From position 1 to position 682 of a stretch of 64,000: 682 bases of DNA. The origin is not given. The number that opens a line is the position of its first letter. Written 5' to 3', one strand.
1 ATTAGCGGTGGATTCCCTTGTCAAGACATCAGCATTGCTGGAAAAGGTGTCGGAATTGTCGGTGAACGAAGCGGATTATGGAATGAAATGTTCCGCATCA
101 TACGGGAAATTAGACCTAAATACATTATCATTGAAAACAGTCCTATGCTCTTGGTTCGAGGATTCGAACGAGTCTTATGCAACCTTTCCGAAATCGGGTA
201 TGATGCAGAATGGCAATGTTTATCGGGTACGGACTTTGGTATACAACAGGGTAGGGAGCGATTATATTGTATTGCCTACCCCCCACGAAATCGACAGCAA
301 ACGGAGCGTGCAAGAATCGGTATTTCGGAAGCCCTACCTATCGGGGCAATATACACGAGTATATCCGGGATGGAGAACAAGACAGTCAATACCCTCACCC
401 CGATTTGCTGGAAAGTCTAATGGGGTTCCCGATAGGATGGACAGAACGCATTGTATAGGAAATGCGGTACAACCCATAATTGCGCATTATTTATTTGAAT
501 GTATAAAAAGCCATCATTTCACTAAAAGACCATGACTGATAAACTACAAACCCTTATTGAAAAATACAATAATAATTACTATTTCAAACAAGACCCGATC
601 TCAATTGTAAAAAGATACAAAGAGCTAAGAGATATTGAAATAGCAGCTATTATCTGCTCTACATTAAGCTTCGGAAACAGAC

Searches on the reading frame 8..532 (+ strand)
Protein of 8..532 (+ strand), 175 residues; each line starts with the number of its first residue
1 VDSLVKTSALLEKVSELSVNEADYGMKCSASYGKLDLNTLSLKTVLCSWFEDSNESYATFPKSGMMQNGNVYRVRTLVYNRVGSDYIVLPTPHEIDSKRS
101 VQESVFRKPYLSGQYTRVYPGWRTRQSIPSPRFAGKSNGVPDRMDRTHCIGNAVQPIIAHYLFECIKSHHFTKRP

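Call 36: search_protein_families(library=pfam, alignment_id=A2, max_evalue=0.001)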
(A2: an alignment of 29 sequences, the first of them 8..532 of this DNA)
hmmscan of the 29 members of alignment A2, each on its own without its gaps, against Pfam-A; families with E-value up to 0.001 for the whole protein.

A. member 1, window:8-532:+ (175 aa): 0 families

B. families by the number of members that match (of 29 scanned): 14 families
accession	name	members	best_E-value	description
PF03374.19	ANT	2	3.5e-26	Phage antirepressor protein KilAC domain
PF09674.15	DUF2400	1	3.1e-59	Protein of unknown function (DUF2400)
PF09669.15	Phage_pRha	1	4.9e-32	Phage regulatory protein Rha (Phage_pRha)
PF18925.5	DUF5675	1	4.9e-24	Family of unknown function (DUF5675)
PF25223.1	DUF7841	1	3.5e-21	Domain of unknown function (DUF7841)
PF02498.22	Bro-N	1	1.1e-20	BRO family, N-terminal domain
PF07659.16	DUF1599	1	1.4e-12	Nucleotide modification associated domain 1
PF03819.22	MazG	1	7.4e-09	MazG nucleotide pyrophosphohydrolase domain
PF13392.12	HNH_3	1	7.8e-07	HNH endonuclease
PF08299.17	Bac_DnaA_C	1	1.1e-05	Bacterial dnaA protein helix-turn-helix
PF22083.2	I-HmuI_NUMOD-like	1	2.6e-05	DNA endonuclease I-HmuI-like, NUMOD-like domain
PF07463.16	NUMOD4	1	0.00012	NUMOD4 motif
PF07453.19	NUMOD1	1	0.00013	NUMOD1 domain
PF14395.11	COOH-NH2_lig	1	0.00094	Phage phiEco32-like COOH.NH2 ligase-type 2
